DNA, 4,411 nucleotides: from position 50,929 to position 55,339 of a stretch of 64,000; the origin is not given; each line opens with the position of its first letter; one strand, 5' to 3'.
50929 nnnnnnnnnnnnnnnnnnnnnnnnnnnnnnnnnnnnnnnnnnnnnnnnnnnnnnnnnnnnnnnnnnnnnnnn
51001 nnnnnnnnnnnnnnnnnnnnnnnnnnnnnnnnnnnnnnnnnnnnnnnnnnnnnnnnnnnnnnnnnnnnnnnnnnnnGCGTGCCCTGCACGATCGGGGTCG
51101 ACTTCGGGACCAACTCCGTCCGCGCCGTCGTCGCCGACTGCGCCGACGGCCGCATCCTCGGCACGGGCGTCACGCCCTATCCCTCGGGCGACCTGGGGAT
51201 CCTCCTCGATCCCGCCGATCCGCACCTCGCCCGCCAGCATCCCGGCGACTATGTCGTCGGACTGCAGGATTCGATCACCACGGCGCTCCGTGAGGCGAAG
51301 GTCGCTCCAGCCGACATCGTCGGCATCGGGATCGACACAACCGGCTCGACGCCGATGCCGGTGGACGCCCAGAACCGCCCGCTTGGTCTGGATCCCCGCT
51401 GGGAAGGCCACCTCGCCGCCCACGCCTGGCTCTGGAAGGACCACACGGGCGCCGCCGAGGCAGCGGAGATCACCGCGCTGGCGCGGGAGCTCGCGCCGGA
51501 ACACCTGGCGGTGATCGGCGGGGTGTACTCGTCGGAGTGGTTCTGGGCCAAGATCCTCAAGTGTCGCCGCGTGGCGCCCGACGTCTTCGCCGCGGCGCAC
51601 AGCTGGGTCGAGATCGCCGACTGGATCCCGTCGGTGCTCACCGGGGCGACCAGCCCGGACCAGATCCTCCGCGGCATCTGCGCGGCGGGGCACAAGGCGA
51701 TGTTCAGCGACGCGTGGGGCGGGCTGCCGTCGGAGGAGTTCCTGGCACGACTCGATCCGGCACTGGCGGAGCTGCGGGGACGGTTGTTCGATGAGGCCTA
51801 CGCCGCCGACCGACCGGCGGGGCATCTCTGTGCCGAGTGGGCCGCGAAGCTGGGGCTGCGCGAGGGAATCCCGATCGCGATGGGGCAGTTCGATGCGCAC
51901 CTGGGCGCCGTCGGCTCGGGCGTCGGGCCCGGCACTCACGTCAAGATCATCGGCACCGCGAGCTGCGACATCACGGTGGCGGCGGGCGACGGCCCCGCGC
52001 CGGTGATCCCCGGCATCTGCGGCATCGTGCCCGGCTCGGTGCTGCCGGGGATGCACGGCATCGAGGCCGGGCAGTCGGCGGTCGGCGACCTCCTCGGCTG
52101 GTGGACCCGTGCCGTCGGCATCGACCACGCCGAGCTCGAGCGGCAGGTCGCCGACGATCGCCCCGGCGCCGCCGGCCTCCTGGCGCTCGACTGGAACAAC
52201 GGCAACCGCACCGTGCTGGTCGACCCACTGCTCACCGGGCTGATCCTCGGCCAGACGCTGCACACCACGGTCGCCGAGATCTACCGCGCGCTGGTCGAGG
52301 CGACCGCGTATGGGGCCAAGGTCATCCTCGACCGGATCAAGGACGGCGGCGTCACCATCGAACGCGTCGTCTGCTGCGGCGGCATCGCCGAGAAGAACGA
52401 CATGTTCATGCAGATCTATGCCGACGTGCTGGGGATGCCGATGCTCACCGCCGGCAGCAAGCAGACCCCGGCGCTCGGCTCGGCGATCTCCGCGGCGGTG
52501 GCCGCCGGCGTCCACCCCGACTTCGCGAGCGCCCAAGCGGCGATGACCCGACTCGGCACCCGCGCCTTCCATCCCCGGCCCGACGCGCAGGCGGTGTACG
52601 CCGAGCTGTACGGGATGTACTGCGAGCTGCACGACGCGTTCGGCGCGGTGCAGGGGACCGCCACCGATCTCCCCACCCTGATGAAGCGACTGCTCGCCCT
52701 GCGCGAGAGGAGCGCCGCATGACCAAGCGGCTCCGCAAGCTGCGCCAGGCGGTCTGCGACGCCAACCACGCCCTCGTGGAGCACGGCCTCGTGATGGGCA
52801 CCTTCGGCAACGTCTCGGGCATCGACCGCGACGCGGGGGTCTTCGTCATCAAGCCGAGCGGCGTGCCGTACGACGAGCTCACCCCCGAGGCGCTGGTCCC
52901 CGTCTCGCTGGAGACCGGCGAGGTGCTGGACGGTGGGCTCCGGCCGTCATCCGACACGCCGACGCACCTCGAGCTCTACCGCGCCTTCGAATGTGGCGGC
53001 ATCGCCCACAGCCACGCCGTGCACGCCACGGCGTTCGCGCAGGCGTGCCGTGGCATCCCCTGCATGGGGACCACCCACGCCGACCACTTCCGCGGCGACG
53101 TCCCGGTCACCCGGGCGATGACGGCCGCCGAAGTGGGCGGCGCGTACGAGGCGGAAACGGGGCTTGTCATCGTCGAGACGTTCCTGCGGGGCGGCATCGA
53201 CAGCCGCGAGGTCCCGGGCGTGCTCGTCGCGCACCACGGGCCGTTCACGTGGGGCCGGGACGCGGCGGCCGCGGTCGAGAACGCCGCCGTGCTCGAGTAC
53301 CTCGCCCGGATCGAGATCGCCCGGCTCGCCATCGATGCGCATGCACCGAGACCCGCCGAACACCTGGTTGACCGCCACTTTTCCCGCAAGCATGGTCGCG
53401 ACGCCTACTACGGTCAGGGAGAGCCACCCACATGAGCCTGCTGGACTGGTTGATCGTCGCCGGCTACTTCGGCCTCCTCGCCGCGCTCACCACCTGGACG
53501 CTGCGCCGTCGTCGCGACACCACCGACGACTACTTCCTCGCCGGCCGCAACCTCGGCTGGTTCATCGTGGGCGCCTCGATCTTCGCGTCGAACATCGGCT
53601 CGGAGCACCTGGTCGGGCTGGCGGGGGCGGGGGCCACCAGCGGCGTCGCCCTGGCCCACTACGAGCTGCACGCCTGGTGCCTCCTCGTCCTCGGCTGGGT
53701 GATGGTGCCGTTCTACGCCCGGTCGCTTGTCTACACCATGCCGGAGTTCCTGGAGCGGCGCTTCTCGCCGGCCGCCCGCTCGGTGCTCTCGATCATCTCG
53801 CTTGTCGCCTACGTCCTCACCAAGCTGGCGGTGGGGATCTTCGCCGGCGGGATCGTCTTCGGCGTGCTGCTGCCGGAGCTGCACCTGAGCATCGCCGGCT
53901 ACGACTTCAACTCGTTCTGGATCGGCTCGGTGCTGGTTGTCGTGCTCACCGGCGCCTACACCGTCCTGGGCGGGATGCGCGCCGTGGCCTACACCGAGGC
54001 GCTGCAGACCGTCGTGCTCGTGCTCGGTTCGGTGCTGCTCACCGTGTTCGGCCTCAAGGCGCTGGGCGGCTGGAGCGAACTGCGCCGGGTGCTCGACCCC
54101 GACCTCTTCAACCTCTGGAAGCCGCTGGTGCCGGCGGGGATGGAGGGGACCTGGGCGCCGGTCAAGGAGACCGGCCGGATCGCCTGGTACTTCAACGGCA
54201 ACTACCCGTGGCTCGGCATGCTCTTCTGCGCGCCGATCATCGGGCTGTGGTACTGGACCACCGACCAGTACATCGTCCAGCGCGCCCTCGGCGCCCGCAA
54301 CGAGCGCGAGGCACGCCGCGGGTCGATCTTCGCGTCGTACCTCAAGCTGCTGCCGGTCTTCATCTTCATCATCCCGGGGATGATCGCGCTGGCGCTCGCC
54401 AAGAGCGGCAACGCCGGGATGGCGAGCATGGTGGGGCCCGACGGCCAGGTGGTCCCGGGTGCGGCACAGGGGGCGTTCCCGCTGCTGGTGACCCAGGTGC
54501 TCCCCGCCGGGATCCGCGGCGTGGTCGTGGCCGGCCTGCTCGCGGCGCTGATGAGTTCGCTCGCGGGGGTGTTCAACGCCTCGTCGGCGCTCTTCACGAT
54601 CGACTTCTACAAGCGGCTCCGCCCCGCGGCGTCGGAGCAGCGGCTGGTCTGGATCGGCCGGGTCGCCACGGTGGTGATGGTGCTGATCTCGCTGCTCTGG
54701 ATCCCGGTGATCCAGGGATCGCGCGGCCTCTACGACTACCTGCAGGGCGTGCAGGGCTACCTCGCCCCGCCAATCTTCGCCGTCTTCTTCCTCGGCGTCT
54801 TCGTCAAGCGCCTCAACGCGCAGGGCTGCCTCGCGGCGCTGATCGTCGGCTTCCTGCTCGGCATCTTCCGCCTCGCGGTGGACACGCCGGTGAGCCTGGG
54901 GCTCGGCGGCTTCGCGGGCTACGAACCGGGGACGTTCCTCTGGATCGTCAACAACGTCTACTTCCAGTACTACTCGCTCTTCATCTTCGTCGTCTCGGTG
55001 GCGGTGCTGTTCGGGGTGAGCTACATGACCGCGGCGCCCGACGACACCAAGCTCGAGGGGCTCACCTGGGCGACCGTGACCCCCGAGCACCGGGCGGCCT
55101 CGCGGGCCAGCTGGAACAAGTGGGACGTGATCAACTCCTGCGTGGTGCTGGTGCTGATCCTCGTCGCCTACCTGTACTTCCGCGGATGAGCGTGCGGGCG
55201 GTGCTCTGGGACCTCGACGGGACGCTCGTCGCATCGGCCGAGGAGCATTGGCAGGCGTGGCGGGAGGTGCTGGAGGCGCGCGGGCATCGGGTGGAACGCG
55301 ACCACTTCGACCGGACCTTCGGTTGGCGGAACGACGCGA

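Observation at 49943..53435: A xylose-isomerase-fold enzyme replaces AraA in an araA-araB-araD-type operon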

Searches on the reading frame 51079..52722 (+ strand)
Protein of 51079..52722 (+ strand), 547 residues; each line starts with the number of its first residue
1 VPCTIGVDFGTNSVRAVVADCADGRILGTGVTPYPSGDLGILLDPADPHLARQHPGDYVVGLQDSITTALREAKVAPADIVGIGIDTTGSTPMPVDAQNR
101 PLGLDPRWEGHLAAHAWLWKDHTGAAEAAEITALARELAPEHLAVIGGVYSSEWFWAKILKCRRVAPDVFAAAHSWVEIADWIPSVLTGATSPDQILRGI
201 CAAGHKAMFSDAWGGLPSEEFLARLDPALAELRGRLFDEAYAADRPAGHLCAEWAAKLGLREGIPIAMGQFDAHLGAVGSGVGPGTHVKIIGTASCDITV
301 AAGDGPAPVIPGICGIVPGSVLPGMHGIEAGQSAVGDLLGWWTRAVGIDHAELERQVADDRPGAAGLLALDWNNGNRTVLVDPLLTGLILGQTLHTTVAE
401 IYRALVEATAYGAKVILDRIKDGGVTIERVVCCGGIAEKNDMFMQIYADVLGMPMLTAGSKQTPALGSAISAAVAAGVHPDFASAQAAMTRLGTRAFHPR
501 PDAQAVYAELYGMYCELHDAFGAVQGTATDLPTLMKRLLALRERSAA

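Call 6: search_protein_families(library=pfam, proteins=[window:51079-52722:+], max_evalue=0.01)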
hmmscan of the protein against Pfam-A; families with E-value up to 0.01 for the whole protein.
window:51079-52722:+ (547 aa): 2 families
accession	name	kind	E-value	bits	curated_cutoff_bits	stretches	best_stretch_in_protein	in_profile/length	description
PF02782.22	FGGY_C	-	9.2e-34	117.4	27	1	290-476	4-198/198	FGGY family of carbohydrate kinases, C-terminal domain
PF00370.27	FGGY_N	-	1e-17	65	28.8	1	4-279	2-245/245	FGGY family of carbohydrate kinases, N-terminal domain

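Call 7: search_protein_families(library=ncbifam, proteins=[window:51079-52722:+], max_evalue=0.01)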
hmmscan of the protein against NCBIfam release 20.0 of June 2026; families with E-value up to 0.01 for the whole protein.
window:51079-52722:+ (547 aa): 10 families
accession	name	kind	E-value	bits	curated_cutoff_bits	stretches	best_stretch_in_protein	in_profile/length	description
NF003154.0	PRK04123.1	equivalog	3.8e-186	620.1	428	1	3-526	5-542/554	ribulokinase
TIGR01234.1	L-ribulokinase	equivalog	7e-163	543.2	583.25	1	4-523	3-532/536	ribulokinase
TIGR01315.1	5C_CHO_kinase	subfamily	7.4e-47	160.2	408.7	2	4-339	2-330/541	FGGY family pentulose kinase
TIGR01312.1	XylB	equivalog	1.8e-44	152.1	380.25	1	5-517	1-479/481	xylulokinase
NF008187.0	PRK10939.1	equivalog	2.8e-23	82.3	528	2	397-518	380-500/521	autoinducer-2 kinase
TIGR01311.1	glycerol_kin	equivalog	1e-16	60.4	590.35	1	383-504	357-477/496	glycerol kinase GlpK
TIGR02628.1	fuculo_kin_coli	equivalog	3.7e-15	55.8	470.9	2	382-497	348-462/465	L-fuculokinase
NF000756.0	PRK00047.1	subfamily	1.4e-13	50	498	1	384-503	360-477/502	glycerol kinase GlpK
TIGR01314.1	gntK_FGGY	equivalog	1.2e-11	43.8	648.55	1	346-518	319-490/505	gluconokinase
NF011601.0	PRK15027.1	equivalog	3.5e-09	35.6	912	1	114-507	91-465/484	xylulokinase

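Call 49: find_related_loci(query=window:51079-52722:+, collection=metagenome_contigs, flank=6000)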
Query window:51079-52722:+ (547 aa) in metagenome_contigs; peptide patterns used: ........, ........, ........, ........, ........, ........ (x = any residue, [..] = any of these).
506 stretches matched a pattern; 488 encode a relative of the query (tblastn E <= 1e-3); the best 80 are kept; 80 distinct loci.
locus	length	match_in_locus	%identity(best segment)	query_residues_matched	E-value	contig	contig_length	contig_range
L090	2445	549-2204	65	4-547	0e+0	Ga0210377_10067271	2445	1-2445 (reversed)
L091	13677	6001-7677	66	1-547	0e+0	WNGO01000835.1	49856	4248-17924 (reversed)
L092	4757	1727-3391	65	4-546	0e+0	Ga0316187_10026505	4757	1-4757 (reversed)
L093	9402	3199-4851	65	4-546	0e+0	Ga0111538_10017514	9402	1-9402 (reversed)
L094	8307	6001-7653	65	4-546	0e+0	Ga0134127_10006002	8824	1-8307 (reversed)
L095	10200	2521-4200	66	1-547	0e+0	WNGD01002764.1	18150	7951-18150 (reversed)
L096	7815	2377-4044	66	4-547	0e+0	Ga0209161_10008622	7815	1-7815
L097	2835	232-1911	65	1-547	0e+0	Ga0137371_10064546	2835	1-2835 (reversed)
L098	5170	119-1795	66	1-547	0e+0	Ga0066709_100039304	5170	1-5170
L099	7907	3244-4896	66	4-542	0e+0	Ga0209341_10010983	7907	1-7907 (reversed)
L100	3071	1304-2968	66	4-546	0e+0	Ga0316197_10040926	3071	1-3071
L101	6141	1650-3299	67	4-545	0e+0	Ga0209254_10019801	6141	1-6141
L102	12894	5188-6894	67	1-547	0e+0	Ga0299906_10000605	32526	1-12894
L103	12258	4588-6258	64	1-545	0e+0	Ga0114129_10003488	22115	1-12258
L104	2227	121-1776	66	4-547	0e+0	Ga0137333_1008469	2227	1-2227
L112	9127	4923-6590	66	4-547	0e+0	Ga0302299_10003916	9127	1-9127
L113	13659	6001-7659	65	4-544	0e+0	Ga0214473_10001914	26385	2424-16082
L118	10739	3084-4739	66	4-543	0e+0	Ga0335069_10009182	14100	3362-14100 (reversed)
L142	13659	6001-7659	66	4-544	0e+0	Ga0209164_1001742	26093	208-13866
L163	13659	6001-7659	64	4-544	0e+0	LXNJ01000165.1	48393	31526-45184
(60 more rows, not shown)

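Call 53: search_protein_families(library=pfam, proteins=[L118:5219-6478:+, L099:5379-6635:+, L093:5322-6569:+, L113:8311-9387:+, L101:3864-5033:+, L112:7334-8329:+, L103:2804-4435:+, L142:2540-4081:+, L163:2879-4195:+, L118:6951-8096:+], max_evalue=0.0001)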
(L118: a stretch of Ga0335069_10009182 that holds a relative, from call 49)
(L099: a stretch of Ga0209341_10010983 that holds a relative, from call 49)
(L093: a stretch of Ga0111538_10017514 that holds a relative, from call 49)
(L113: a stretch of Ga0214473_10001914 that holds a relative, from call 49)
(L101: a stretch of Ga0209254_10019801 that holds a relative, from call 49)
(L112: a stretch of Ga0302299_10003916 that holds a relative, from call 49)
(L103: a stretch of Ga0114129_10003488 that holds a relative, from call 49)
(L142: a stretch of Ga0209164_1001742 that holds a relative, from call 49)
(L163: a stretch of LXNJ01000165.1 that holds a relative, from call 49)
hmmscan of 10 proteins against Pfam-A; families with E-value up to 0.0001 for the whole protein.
L118:5219-6478:+ (420 aa): 4 families
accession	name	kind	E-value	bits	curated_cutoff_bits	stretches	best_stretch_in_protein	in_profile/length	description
PF00107.32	ADH_zinc_N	-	2.1e-20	73.5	31.8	1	253-381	1-127/129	Zinc-binding dehydrogenase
PF08240.17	ADH_N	-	6.7e-18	65.3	23.5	1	112-215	2-104/104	Alcohol dehydrogenase GroES-like domain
PF16912.11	Glu_dehyd_C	-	4.1e-10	39.9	34.9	1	222-419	4-210/211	Glucose dehydrogenase C-terminus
PF13602.12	ADH_zinc_N_2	-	2.5e-09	38.6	27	1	301-411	11-126/134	Zinc-binding dehydrogenase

L099:5379-6635:+ (419 aa): 4 families
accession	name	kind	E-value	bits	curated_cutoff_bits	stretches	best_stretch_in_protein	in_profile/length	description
PF00107.32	ADH_zinc_N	-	1e-20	74.4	31.8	1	253-380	1-127/129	Zinc-binding dehydrogenase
PF08240.17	ADH_N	-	8.5e-20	71.4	23.5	1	111-215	1-104/104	Alcohol dehydrogenase GroES-like domain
PF16912.11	Glu_dehyd_C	-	1.3e-10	41.6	34.9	1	244-417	32-209/211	Glucose dehydrogenase C-terminus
PF13602.12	ADH_zinc_N_2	-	8.7e-08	33.6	27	1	289-408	2-124/134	Zinc-binding dehydrogenase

L093:5322-6569:+ (416 aa): 4 families
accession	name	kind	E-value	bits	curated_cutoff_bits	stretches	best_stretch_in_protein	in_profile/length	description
PF08240.17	ADH_N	-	9.2e-20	71.3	23.5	1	109-212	2-104/104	Alcohol dehydrogenase GroES-like domain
PF00107.32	ADH_zinc_N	-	7.1e-19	68.5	31.8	1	250-378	1-128/129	Zinc-binding dehydrogenase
PF16912.11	Glu_dehyd_C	-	2e-09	37.7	34.9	1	219-403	4-200/211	Glucose dehydrogenase C-terminus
PF13602.12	ADH_zinc_N_2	-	1.3e-07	33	27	1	285-403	1-122/134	Zinc-binding dehydrogenase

L113:8311-9387:+ (359 aa): 4 families
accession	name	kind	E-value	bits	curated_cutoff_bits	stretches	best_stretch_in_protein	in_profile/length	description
PF08240.17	ADH_N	-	5.4e-21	75.3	23.5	1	52-155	2-104/104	Alcohol dehydrogenase GroES-like domain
PF00107.32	ADH_zinc_N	-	6.5e-21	75.1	31.8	1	193-320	1-127/129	Zinc-binding dehydrogenase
PF16912.11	Glu_dehyd_C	-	2.7e-11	43.8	34.9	1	163-358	5-210/211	Glucose dehydrogenase C-terminus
PF13602.12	ADH_zinc_N_2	-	1.5e-07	32.8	27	1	229-348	2-124/134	Zinc-binding dehydrogenase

L101:3864-5033:+ (390 aa): 4 families
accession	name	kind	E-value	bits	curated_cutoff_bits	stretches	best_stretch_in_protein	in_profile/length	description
PF00107.32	ADH_zinc_N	-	1.2e-23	83.9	31.8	1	223-350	1-126/129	Zinc-binding dehydrogenase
PF08240.17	ADH_N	-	3.3e-20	72.7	23.5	1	81-185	1-104/104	Alcohol dehydrogenase GroES-like domain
PF16912.11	Glu_dehyd_C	-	7e-12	45.7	34.9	1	194-389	6-210/211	Glucose dehydrogenase C-terminus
PF13602.12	ADH_zinc_N_2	-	6.3e-10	40.5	27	1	258-377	1-122/134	Zinc-binding dehydrogenase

L112:7334-8329:+ (332 aa): 4 families
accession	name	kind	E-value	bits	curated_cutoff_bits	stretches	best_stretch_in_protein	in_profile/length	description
PF08240.17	ADH_N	-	1.2e-19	71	23.5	1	23-126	1-103/104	Alcohol dehydrogenase GroES-like domain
PF00107.32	ADH_zinc_N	-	2.2e-19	70.1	31.8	1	165-293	1-127/129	Zinc-binding dehydrogenase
PF16912.11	Glu_dehyd_C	-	1.4e-08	35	34.9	1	134-330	4-209/211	Glucose dehydrogenase C-terminus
PF13602.12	ADH_zinc_N_2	-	1.3e-07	33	27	1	200-322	1-125/134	Zinc-binding dehydrogenase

L103:2804-4435:+ (544 aa): 2 families
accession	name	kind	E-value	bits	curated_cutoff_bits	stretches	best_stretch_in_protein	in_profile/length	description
PF01979.26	Amidohydro_1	-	1.5e-26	93.9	25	1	117-518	1-344/345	Amidohydrolase family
PF07969.17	Amidohydro_3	-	6.1e-10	39.6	29.7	1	406-518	358-470/472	Amidohydrolase family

L142:2540-4081:+ (514 aa): 1 family
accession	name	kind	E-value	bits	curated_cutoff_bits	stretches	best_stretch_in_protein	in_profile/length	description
PF01263.26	Aldose_epim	-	2.1e-97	326.5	27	1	180-509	2-298/299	Aldose 1-epimerase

L163:2879-4195:+ (439 aa): 1 family
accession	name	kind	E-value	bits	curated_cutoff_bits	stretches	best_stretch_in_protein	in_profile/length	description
PF01263.26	Aldose_epim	-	1.7e-91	307.2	27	1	93-432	1-297/299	Aldose 1-epimerase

L118:6951-8096:+ (382 aa): 6 families
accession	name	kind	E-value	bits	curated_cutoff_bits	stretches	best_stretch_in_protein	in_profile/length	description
PF00455.28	DeoRC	-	1.1e-33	116.8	31.8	1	212-371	2-159/160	DeoR C terminal sensor domain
PF08220.18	HTH_DeoR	-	2e-12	47.1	21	1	138-191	1-54/57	DeoR-like helix-turn-helix domain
PF25213.1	HVO_A0261_N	-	7.9e-06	26.1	35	1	135-186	9-59/86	HVO_A0261 N-terminal domain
PF08279.18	HTH_11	-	1.5e-05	25.2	25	1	138-175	1-39/55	HTH domain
PF25212.1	HVO_A0114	-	5.4e-05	23.3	27.6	0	137-188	22-73/84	HVO_A0114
PF13412.12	HTH_24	-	9.4e-05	22.3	21.9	0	136-173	2-39/48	Winged helix-turn-helix DNA-binding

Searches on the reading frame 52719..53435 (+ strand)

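Call 6: search_protein_families(library=pfam, proteins=[window:52719-53435:+], max_evalue=0.01)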
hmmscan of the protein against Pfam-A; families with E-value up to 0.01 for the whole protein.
window:52719-53435:+ (238 aa): 1 family
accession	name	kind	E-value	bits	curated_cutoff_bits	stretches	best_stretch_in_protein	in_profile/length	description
PF00596.27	Aldolase_II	-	6.5e-46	157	22.2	1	10-199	1-182/183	Class II Aldolase and Adducin N-terminal domain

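Call 7: search_protein_families(library=ncbifam, proteins=[window:52719-53435:+], max_evalue=0.01)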
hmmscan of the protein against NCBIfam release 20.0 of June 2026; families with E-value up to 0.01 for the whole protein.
window:52719-53435:+ (238 aa): 23 families
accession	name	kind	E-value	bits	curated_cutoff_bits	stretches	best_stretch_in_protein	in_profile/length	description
NF006047.0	PRK08193.1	subfamily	6.4e-92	307.3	257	1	5-233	2-230/231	L-ribulose-5-phosphate 4-epimerase AraD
TIGR00760.1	araD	equivalog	2.3e-84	282.2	389.1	1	5-233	2-228/228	L-ribulose-5-phosphate 4-epimerase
NF009625.0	PRK13145.1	equivalog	1.8e-83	279.7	369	1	1-234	1-234/235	L-ribulose-5-phosphate 4-epimerase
NF009003.0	PRK12348.1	subfamily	1.3e-81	273.6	331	1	5-233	1-227/228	L-ribulose-5-phosphate 4-epimerase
NF009002.0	PRK12347.1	subfamily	3.2e-79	265.4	386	1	5-233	2-231/231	L-ribulose-5-phosphate 4-epimerase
NF009691.0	PRK13213.1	equivalog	5.7e-73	245.2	489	1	5-233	2-231/231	L-ribulose-5-phosphate 4-epimerase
NF005123.0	PRK06557.1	subfamily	8.8e-47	159.6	251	1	3-225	7-217/223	L-ribulose-5-phosphate 4-epimerase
NF053831.1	RU1PAldHalo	equivalog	5.3e-25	88.1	300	1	5-206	2-186/208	ribulose-1-phosphate aldolase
TIGR03328.1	salvage_mtnB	equivalog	1.6e-19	70.2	137.05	1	13-203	2-192/194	methylthioribulose 1-phosphate dehydratase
NF004527.0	PRK05874.1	equivalog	1.7e-17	63.7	308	1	9-221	8-206/218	L-fuculose-phosphate aldolase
NF005302.0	PRK06833.1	equivalog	1.2e-16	60.8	264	1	5-199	3-183/214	L-fuculose-phosphate aldolase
NF006413.0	PRK08660.1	equivalog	2.7e-15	56.7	203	1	16-200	10-175/184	aldolase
NF006672.0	PRK09220.1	equivalog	3.1e-15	56.1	226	2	3-108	6-110/209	methylthioribulose 1-phosphate dehydratase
NF005984.0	PRK08087.1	subfamily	6.9e-15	55.4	264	1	6-210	4-192/215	L-fuculose-phosphate aldolase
NF043034.1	OxoTetrPhDc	equivalog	2.9e-14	53.4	250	1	6-107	3-102/205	3-oxo-tetronate 4-phosphate decarboxylase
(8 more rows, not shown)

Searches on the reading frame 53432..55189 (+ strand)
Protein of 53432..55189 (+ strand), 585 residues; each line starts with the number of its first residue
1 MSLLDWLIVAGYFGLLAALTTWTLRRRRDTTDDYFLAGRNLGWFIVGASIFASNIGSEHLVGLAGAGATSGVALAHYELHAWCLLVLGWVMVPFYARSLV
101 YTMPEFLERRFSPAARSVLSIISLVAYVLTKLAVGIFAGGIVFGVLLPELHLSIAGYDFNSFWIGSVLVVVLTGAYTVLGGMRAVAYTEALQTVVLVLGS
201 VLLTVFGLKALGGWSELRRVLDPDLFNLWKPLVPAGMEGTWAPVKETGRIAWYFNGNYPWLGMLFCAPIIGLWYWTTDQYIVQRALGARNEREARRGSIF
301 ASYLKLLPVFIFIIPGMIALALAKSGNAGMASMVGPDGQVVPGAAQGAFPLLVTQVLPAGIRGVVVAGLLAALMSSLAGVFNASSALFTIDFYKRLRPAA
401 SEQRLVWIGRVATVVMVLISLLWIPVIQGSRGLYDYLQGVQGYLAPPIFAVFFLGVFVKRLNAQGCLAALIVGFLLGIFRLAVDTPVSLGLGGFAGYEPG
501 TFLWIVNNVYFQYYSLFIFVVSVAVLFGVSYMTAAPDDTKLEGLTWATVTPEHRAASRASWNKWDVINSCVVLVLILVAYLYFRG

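Call 6: search_protein_families(library=pfam, proteins=[window:53432-55189:+], max_evalue=0.01)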
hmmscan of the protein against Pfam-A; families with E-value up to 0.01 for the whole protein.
window:53432-55189:+ (585 aa): 1 family
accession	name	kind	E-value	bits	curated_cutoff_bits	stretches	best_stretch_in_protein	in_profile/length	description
PF00474.23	SSF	-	4.1e-83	280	22.8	1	34-473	1-406/406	Sodium:solute symporter family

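Call 7: search_protein_families(library=ncbifam, proteins=[window:53432-55189:+], max_evalue=0.01)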
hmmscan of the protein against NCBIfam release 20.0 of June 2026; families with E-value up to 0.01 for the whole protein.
window:53432-55189:+ (585 aa): 7 families
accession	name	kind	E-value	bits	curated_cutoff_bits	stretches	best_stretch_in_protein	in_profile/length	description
TIGR00813.1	sss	superfamily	9e-95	318.1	184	1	34-473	1-411/411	sodium/solute symporter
NF007790.0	PRK10484.1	equivalog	4.8e-84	283.1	401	1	10-541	10-491/527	solute:sodium symporter family transporter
TIGR03648.1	Na_symport_lg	subfamily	5e-27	94.6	320.75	2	357-538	358-535/547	VC_2705 family sodium/solute symporter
TIGR02121.1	Na_Pro_sym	equivalog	2.1e-26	92.7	515.5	2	12-228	10-225/488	sodium/proline symporter PutP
TIGR02119.1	panF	equivalog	4.5e-21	75.4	328.05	2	15-231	15-226/471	sodium/pantothenate symporter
NF011948.0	PRK15419.1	equivalog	1.7e-20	73.4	955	2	23-220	24-218/502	sodium/proline symporter PutP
NF058657.1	MncbAcdTpMctC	equivalog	8.2e-10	37.7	670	2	19-212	22-208/527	monocarboxylic acid transporter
